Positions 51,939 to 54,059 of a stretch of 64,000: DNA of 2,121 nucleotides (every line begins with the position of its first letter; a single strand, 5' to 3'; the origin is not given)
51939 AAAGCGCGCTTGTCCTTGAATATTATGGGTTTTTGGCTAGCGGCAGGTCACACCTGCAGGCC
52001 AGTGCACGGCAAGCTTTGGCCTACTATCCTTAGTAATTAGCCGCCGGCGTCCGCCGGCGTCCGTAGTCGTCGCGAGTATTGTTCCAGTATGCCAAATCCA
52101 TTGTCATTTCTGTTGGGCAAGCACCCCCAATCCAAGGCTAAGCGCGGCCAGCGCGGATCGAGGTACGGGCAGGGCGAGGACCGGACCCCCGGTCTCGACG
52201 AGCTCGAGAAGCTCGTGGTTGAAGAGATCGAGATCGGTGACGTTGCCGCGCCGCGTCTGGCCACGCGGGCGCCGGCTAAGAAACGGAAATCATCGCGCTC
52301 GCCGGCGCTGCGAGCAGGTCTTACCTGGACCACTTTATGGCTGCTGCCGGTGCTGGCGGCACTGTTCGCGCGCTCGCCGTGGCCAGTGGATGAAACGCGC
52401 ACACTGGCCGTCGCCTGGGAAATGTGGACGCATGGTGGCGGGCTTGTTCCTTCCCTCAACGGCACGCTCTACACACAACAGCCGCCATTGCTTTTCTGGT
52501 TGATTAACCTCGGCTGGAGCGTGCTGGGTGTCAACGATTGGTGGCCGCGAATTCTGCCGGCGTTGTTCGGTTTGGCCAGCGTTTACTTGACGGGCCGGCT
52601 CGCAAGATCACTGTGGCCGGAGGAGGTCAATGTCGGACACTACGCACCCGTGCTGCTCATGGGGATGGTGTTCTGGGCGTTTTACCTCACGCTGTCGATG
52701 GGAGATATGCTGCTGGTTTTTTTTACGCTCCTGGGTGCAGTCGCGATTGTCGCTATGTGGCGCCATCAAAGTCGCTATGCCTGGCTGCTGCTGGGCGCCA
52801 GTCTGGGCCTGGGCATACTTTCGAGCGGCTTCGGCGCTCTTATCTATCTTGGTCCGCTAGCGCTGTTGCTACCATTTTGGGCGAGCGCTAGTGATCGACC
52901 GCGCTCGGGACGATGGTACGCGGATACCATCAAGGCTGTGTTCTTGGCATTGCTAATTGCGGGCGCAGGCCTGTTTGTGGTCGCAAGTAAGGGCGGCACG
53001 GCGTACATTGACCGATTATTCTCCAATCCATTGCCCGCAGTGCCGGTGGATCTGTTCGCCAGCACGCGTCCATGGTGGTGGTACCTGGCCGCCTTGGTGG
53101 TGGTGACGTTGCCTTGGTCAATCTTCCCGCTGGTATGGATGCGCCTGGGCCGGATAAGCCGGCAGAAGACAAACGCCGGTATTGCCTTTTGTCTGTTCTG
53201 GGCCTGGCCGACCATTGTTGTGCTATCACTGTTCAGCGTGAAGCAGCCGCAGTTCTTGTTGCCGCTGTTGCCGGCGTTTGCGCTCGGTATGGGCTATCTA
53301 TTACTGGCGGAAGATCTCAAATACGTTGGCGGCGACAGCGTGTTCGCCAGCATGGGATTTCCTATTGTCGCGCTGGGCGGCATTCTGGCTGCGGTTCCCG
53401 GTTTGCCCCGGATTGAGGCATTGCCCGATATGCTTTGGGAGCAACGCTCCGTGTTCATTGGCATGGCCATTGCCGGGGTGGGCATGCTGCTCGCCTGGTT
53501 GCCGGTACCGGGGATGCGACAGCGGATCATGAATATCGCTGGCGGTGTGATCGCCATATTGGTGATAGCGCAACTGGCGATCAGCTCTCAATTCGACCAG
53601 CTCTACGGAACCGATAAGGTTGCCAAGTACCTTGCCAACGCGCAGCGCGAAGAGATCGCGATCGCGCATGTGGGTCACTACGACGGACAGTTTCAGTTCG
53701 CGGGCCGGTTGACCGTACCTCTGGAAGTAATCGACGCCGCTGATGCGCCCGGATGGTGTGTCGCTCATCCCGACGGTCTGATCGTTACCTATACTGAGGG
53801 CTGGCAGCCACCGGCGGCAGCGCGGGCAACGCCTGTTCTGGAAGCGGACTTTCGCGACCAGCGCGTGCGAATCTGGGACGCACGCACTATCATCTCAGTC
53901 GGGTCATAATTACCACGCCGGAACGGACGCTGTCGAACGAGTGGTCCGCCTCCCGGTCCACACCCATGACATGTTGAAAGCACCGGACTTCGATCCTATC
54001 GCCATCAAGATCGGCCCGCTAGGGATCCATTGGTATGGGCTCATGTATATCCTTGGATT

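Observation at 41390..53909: Non-canonical aminoarabinose (arn/pmr-type) lipid A modification locus with four GT-C transferases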

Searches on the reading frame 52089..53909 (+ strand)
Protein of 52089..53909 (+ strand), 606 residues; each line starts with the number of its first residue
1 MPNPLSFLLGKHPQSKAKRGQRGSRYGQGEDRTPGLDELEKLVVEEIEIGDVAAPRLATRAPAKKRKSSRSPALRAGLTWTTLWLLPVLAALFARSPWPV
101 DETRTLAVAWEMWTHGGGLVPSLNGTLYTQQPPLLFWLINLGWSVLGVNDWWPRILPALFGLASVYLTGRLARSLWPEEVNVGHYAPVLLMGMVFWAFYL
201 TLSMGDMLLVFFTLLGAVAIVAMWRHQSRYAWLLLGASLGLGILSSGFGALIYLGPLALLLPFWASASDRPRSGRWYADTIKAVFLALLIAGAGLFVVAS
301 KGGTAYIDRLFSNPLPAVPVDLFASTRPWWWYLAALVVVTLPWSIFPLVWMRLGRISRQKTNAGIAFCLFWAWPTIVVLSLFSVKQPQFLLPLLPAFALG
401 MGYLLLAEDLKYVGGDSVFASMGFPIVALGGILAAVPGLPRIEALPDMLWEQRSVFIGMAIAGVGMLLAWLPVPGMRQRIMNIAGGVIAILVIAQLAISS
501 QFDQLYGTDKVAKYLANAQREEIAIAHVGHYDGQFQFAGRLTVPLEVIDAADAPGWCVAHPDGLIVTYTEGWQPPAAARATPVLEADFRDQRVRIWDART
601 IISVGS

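Call 3: search_protein_families(library=pfam, proteins=[window:52089-53909:+])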
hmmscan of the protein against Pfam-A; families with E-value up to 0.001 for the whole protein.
window:52089-53909:+ (606 aa): 1 family
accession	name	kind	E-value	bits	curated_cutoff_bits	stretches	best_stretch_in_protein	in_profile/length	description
PF13231.12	PMT_2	-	8.2e-10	39.6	26.1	1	131-261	2-130/160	Dolichyl-phosphate-mannose-protein mannosyltransferase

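Call 4: search_protein_families(library=ncbifam, proteins=[window:52089-53909:+])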
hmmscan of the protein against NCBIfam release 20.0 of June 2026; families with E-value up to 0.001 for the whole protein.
window:52089-53909:+ (606 aa): 1 family
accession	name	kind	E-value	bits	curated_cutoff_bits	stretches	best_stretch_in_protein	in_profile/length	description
NF009784.2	PRK13279.1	equivalog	1.7e-16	60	567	1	79-405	9-332/539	lipid IV(A) 4-amino-4-deoxy-L-arabinosyltransferase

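Call 13: find_homologous_proteins(query=window:52089-53909:+)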
Query window:52089-53909:+ (606 aa): 252 proteins with E <= 0.001 among 8000 candidates; the best 120 are listed.
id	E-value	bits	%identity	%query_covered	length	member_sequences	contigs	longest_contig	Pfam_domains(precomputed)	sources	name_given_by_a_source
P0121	0.0e+0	1247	91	100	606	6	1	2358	PF13231.13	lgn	-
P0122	0.0e+0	1245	91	100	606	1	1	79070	PF13231.13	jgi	jgi:4-amino-4-deoxy-L-arabinose transferase-like glycosyltransferase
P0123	0.0e+0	1227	89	100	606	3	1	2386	PF13231.13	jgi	jgi:4-amino-4-deoxy-L-arabinose transferase-like glycosyltransferase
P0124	0.0e+0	1200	88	100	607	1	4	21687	PF13231.13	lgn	-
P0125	0.0e+0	1191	88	100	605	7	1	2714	PF13231.13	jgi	jgi:4-amino-4-deoxy-L-arabinose transferase-like glycosyltransferase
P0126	0.0e+0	1182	88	100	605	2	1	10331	PF13231.13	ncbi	-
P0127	0.0e+0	1160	85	100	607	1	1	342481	PF13231.13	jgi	jgi:4-amino-4-deoxy-L-arabinose transferase-like glycosyltransferase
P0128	1.2e-286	971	72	100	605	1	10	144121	PF13231.13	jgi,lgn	jgi:4-amino-4-deoxy-L-arabinose transferase-like glycosyltransferase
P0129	4.1e-271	919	68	100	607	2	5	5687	PF13231.13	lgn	-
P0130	1.3e-268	911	67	100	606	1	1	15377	PF13231.13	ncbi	-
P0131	1.7e-264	897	66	100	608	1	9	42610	PF13231.13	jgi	jgi:4-amino-4-deoxy-L-arabinose transferase-like glycosyltransferase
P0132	2.5e-261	887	69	94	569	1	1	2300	PF13231.13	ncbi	-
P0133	9.7e-255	865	64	100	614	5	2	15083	PF13231.13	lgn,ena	-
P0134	8.3e-235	799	68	84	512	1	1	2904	PF13231.13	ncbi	ncbi:MAG: ArnT family glycosyltransferase, partial [Acidiferrobacterales bacterium]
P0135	1.7e-222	759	60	97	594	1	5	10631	PF13231.13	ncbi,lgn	ncbi:MAG: ArnT family glycosyltransferase [Acidiferrobacterales bacterium]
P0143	4.3e-199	681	56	94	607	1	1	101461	PF02366.25,PF13231.13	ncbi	-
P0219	4.6e-86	308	37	87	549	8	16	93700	PF13231.13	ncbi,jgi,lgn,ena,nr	ncbi:MAG: glycosyltransferase family 39 protein [Gammaproteobacteria bacterium]|nr:MAG: glycosyltran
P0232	5.1e-83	298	37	85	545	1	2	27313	PF13231.13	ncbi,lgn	ncbi:MAG: ArnT family glycosyltransferase [Burkholderiales bacterium]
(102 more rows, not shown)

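Call 18: search_solved_structures(query=window:52089-53909:+, max_evalue=0.01, show_alignments=2)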
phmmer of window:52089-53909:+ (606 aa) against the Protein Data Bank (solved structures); distinct sequences matched with E-value up to 0.01: 1.
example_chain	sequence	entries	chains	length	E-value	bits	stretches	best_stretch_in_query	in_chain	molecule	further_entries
5ezm_A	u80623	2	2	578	6.8e-06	28.2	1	74-469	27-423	4-amino-4-deoxy-L-arabinose transferase or related glycosyltransferases of PMT family | 4-amino-4-deoxy-L-arabinose (L-Ara4N) transferase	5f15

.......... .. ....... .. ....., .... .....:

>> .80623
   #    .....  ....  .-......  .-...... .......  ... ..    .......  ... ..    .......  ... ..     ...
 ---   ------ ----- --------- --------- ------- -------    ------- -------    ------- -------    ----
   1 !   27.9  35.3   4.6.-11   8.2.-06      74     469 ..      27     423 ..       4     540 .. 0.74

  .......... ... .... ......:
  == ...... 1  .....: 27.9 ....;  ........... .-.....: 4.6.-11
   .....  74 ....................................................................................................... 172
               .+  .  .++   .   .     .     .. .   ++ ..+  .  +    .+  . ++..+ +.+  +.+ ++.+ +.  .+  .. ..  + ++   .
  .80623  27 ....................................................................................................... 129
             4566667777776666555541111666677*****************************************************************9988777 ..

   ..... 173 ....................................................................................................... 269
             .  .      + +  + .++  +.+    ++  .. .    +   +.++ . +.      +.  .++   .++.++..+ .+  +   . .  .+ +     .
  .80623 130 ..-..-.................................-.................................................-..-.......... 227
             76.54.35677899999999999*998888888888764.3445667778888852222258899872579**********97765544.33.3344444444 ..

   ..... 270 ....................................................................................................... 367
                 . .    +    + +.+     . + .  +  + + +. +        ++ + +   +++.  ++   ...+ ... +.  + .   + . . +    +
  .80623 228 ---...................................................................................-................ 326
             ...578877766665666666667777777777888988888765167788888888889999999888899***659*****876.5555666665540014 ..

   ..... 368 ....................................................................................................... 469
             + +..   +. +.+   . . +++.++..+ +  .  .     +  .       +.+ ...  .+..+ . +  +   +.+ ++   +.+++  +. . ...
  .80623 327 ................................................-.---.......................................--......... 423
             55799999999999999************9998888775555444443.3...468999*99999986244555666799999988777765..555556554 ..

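Call 23: search_solved_structures(query=A2, max_evalue=1, show_alignments=1)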
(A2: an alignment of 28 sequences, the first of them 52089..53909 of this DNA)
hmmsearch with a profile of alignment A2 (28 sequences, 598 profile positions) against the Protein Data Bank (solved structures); distinct sequences matched with E-value up to 1: 1.
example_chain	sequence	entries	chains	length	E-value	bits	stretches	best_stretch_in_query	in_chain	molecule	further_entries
5ezm_A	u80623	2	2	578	2.4e-19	72.4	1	51-488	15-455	4-amino-4-deoxy-L-arabinose transferase or related glycosyltransferases of PMT family | 4-amino-4-deoxy-L-arabinose (L-Ara4N) transferase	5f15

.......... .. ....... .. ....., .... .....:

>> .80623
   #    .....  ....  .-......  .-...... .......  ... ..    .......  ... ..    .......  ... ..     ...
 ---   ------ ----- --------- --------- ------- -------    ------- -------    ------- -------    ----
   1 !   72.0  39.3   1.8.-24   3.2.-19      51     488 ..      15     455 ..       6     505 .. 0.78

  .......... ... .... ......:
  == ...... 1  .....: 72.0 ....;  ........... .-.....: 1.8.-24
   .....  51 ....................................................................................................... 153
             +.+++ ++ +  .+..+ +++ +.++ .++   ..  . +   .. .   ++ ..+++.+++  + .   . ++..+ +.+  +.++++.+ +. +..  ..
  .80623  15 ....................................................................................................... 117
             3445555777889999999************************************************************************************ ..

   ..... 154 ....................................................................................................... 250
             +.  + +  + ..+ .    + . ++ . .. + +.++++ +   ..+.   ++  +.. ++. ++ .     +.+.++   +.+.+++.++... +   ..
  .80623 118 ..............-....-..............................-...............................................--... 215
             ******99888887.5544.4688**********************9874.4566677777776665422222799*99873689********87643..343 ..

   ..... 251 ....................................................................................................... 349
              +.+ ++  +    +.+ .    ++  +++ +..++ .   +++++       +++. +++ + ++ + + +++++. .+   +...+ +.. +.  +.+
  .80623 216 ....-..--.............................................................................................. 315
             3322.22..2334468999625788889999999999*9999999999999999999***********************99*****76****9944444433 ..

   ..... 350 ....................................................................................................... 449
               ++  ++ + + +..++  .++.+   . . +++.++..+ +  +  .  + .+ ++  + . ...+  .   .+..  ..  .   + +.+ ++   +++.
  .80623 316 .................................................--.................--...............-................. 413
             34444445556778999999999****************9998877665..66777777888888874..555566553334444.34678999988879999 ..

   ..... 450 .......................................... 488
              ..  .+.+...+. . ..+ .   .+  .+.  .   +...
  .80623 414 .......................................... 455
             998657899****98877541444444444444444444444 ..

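Call 30: find_related_loci(query=A2, collection=metagenome_contigs, flank=10000)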
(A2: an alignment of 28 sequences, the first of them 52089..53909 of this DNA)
Query A2 (606 aa) in metagenome_contigs; peptide patterns used: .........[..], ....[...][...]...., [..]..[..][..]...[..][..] (x = any residue, [..] = any of these).
291 stretches matched a pattern; 87 encode a relative of the query (tblastn E <= 1e-3); the best 80 are kept; 79 distinct loci.
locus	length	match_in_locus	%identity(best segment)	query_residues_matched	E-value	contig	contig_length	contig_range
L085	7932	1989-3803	67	1-605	0e+0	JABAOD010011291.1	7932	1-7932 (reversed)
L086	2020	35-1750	69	36-606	0e+0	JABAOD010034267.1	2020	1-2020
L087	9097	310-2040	59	31-606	0e+0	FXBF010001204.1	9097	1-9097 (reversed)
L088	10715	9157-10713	65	1-513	0e+0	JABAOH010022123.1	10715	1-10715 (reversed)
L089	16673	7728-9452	58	33-606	0e+0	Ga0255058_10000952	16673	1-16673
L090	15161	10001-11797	57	3-606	0e+0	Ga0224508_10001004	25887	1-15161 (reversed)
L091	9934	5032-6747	59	34-606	0e+0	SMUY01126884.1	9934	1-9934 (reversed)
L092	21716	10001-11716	59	34-606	0e+0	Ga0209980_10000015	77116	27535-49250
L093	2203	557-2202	60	29-592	4e-175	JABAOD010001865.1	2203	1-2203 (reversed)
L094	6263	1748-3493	48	15-600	1e-155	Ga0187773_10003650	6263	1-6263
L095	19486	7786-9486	49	30-598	4e-150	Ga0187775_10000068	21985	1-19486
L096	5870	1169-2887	49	24-598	5e-150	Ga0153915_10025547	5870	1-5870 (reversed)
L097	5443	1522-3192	49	39-596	7e-149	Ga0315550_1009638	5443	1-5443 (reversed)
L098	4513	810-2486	48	39-596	2e-141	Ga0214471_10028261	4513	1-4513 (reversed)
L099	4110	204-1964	44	8-598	4e-141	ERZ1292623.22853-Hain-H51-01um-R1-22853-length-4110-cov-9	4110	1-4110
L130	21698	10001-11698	44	39-605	1e-112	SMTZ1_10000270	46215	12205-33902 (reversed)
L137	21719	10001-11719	42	20-601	1e-97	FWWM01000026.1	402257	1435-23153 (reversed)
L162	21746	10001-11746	45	11-596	1e-130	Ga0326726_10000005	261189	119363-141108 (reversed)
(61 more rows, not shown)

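Call 35: search_protein_families(library=pfam, proteins=[L092:7683-9803:-, L092:9929-11719:+, L092:12539-14584:+, L092:14695-15663:+, L092:7037-7660:+, L162:2681-4771:-, L162:5603-7285:+, L162:8016-9620:+, L162:11971-13164:+, L162:4923-5666:+])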
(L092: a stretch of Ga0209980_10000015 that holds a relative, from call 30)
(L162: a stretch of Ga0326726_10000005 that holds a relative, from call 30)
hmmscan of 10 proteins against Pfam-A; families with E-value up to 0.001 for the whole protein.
L092:7683-9803:- (706 aa): 2 families
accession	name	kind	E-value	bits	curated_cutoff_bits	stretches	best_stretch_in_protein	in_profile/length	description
PF03190.21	Thioredox_DsbH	-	1.2e-72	243.7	27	1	18-179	1-160/163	Protein of unknown function, DUF255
PF13899.12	Thioredoxin_7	-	3.8e-09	37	27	1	38-129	1-83/83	Thioredoxin-like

L092:9929-11719:+ (596 aa): 2 families
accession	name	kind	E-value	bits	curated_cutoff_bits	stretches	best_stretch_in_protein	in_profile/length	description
PF13231.12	PMT_2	-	6.3e-07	30.2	26.1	1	121-276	2-149/160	Dolichyl-phosphate-mannose-protein mannosyltransferase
PF02366.24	PMT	-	0.00017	21.7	22.7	1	106-254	45-205/245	Dolichyl-phosphate-mannose-protein mannosyltransferase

L092:12539-14584:+ (681 aa): 2 families
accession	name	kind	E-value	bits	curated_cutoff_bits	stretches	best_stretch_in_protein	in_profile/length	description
PF01464.25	SLT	-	3.9e-26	91.3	21.3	1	500-612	3-112/117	Transglycosylase SLT domain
PF14718.12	SLT_L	-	3.8e-12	46.6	25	1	424-484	4-64/68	Soluble lytic murein transglycosylase L domain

L092:14695-15663:+ (322 aa): 10 families
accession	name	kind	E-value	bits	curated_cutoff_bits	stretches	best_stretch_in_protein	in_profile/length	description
PF01370.27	Epimerase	-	1.9e-24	86.8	20.9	1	6-211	1-231/240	NAD dependent epimerase/dehydratase family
PF01073.25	3Beta_HSD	-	1.5e-19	70.5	22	2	8-120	2-118/280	3-beta hydroxysteroid dehydrogenase/isomerase family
PF13460.12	NAD_binding_10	-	4.8e-16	59.6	27.2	1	10-155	1-143/184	NAD(P)H-binding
PF05368.20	NmrA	-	1.8e-13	51.2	27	1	3-235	2-233/298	NmrA-like family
PF07993.18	NAD_binding_4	-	2.7e-07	30.4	20.1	1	120-169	168-219/258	Male sterility protein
PF16363.11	GDP_Man_Dehyd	-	5.9e-07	29.7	27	1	8-76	2-82/332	GDP-mannose 4,6 dehydratase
PF04321.23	RmlD_sub_bind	-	6e-05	22.7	27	0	5-117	2-100/287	RmlD substrate binding domain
PF00106.31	adh_short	-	0.00013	21.9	26.6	1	5-79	2-87/195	short chain dehydrogenase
PF03807.23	F420_oxidored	-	0.00015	22.7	21.6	1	5-39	1-35/94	NADP oxidoreductase coenzyme F420-dependent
PF03435.24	Sacchrp_dh_NADP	-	0.00075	20.3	25.1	0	6-78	1-77/129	Saccharopine dehydrogenase NADP binding domain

L092:7037-7660:+ (207 aa): 1 family
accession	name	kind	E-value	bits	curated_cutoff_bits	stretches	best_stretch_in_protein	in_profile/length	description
PF01219.24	DAGK_prokar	-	1.5e-30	105.4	22.3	1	101-201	2-102/102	Prokaryotic diacylglycerol kinase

L162:2681-4771:- (696 aa): 2 families
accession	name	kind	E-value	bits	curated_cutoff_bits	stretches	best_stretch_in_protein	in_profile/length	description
PF03190.21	Thioredox_DsbH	-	2.1e-72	242.9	27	1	11-173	1-161/163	Protein of unknown function, DUF255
PF13899.12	Thioredoxin_7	-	1.6e-09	38.2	27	1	31-122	1-83/83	Thioredoxin-like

L162:5603-7285:+ (560 aa): 0 families

L162:8016-9620:+ (534 aa): 0 families

L162:11971-13164:+ (397 aa): 11 families
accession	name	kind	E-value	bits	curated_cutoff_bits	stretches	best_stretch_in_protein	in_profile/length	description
PF10672.15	Methyltrans_SAM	-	5.2e-21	75.6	27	1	112-357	13-257/286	S-adenosylmethionine-dependent methyltransferase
PF17785.7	PUA_3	-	6.2e-14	52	22.6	1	6-72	1-64/64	PUA-like domain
PF03602.21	Cons_hypoth95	-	2.9e-13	50.3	24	1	216-302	37-123/182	Conserved hypothetical protein 95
PF05175.20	MTS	-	1.1e-08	35.3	23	1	221-336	32-138/170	Methyltransferase small domain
PF13847.12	Methyltransf_31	-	1.1e-08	35.3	27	1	221-347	4-114/145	Methyltransferase domain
PF09445.16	Methyltransf_15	-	4.5e-08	33.3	22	1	222-347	2-125/165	RNA cap guanine-N2 methyltransferase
PF02475.24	TRM5-TYW2_MTfase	-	9.9e-08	32.5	28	1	207-290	22-107/164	TRM5/TYW2 methyltransferase domain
PF01170.24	UPF0020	-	4.3e-06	27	22.3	1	242-337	75-165/197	RMKL-like, methyltransferase domain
PF02005.22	TRM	-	8.1e-06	25.7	27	1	222-300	51-128/376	N2,N2-dimethylguanosine tRNA methyltransferase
PF06325.19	PrmA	-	0.00027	21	22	1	220-297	161-231/296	Ribosomal protein L11 methyltransferase (PrmA)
PF13649.12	Methyltransf_25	-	0.00058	20.9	27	0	224-298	1-70/97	Methyltransferase domain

L162:4923-5666:+ (247 aa): 0 families

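Call 49: predict_structure(alignment_id=A2)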
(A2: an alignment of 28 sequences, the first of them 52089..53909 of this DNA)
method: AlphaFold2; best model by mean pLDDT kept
length: 606 residues; sequences in the alignment: 28
mean_pLDDT: 78.8   pTM: 0.78
mean pLDDT of the five models: 78.8, 76.4, 76.4, 71.8, 71.6
residues with pLDDT >= 90: 208; 70-90: 268; 50-70: 52; < 50: 78
segments of 3 or more residues with pLDDT < 50: 1-68, 440-445
pLDDT, mean of each block of 10 residues (from residue 1): 38 36 33 42 39 34 46 65 74 63 87 81 87 91 91 86 93 93 91 83 78 96 87 96 90 92 80 89 96 89 83 77 69 86 86 88 92 93 85 94 92 76 77 65 48 69 75 76 85 78 75 94 93 89 91 93 93 84 89 92 69
secondary structure, 60 per line:
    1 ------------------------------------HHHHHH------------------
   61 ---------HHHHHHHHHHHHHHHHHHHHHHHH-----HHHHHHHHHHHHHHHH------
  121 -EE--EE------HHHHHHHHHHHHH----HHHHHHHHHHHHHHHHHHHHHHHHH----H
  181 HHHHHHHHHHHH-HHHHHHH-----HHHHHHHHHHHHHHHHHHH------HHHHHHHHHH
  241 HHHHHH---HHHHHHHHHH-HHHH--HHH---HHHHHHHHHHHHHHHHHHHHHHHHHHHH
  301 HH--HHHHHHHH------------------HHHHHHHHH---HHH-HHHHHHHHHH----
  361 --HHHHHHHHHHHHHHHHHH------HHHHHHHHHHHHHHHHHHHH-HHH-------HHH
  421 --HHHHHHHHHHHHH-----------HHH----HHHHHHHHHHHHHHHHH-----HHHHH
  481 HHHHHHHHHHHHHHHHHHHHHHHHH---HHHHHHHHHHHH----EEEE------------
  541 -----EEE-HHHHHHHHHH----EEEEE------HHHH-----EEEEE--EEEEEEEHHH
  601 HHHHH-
elements in order: H37-42 H70-93 H99-114 H134-146 H151-175 H180-192 H194-200 H206-224 H231-246 H250-259 H261-264 H273-302 H305-312 H331-339 H347-356 H363-380 H387-406 H423-435 H454-470 H476-505 H509-520 E525-528 E546-548 H550-559 E564-568 H575-578 E584-588 E591-597 H598-605

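Call 52: fold_search(model_id=the predicted structure, library=pdb)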
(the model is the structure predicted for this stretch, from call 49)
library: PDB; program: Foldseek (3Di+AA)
matches with E <= 10: 518; with E <= 0.001: 14
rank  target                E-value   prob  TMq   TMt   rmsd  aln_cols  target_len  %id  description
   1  5f15                  3.3e-14  1.00  0.68  0.75   5.3       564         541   18  Crystal Structure of ArnT from Cupriavidus metallidurans bound to Undecaprenyl phosphate (released 2016-02-17)
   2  5ezm                  6.9e-14  1.00  0.67  0.75   5.3       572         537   18  Crystal Structure of ArnT from Cupriavidus metallidurans in the apo state (released 2016-02-17)
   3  9s6t_A                1.5e-06  1.00  0.48  0.58   8.6       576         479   14  Ternary cryo-EM structure of chicken ALG12 with Dol25-PP-GlcNAc2Man7, Dol25-P-Man, and Fab (released 2026-03-18)
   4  6s7o_A                6.1e-05  1.00  0.45  0.42  12.6       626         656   12  Cryo-EM structure of human oligosaccharyltransferase complex OST-A (released 2019-12-18)
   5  7bvc_A                6.1e-05  1.00  0.40  0.26  11.6       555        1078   17  Cryo-EM structure of Mycobacterium smegmatis arabinosyltransferase EmbA-EmbB-AcpM2 in complex with ethambutol (released 2020-04-29)
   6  8b6l_I                9.6e-05  1.00  0.44  0.40  12.0       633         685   12  Subtomogram average of the human Sec61-TRAP-OSTA-translocon (released 2022-12-07)
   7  9s6u_A                1.3e-04  1.00  0.44  0.47  11.8       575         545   13  Ternary cryo-EM structure of human ALG9 with Dol25-PP-GlcNAc2Man8, Dol25-P-Man and Fab (released 2026-03-18)
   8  7oci_F                1.6e-04  1.00  0.45  0.43  13.2       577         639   12  Cryo-EM structure of yeast Ost6p containing oligosaccharyltransferase complex (released 2022-02-16)
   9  5ogl_A                1.9e-04  1.00  0.42  0.36  11.2       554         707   11  Structure of bacterial oligosaccharyltransferase PglB in complex with an acceptor peptide and an lipid-linked oligosac (released 2017-10-25)
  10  6s7t_A                3.3e-04  1.00  0.43  0.38  10.9       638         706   13  Cryo-EM structure of human oligosaccharyltransferase complex OST-B (released 2019-12-18)
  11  9s6s_A                3.3e-04  1.00  0.43  0.47  12.9       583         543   14  Ternary cryo-EM structure of human ALG9 with Dol25-PP-GlcNAc2Man6, Dol25-P-Man and Fab (released 2026-03-18)
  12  6gxc_A                3.6e-04  1.00  0.43  0.38  10.9       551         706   11  Bacterial oligosaccharyltransferase PglB in complex with an inhibitory peptide and a reactive lipid-linked oligosaccha (released 2018-11-14)
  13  8pn9_A                4.6e-04  1.00  0.45  0.42  12.7       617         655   12  Structure of human oligosaccharyltransferase OST-A complex bound to NGI-1 (released 2024-05-08)
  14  8agc_A                9.6e-04  1.00  0.43  0.39  12.4       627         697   11  Structure of yeast oligosaccharylransferase complex with lipid-linked oligosaccharide and non-acceptor peptide bound (released 2022-12-07)
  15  6ftg_5                1.0e-03  1.00  0.44  0.42  13.2       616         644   13  Subtomogram average of OST-containing ribosome-translocon complexes from canine rough microsomal membranes (released 2018-03-21)
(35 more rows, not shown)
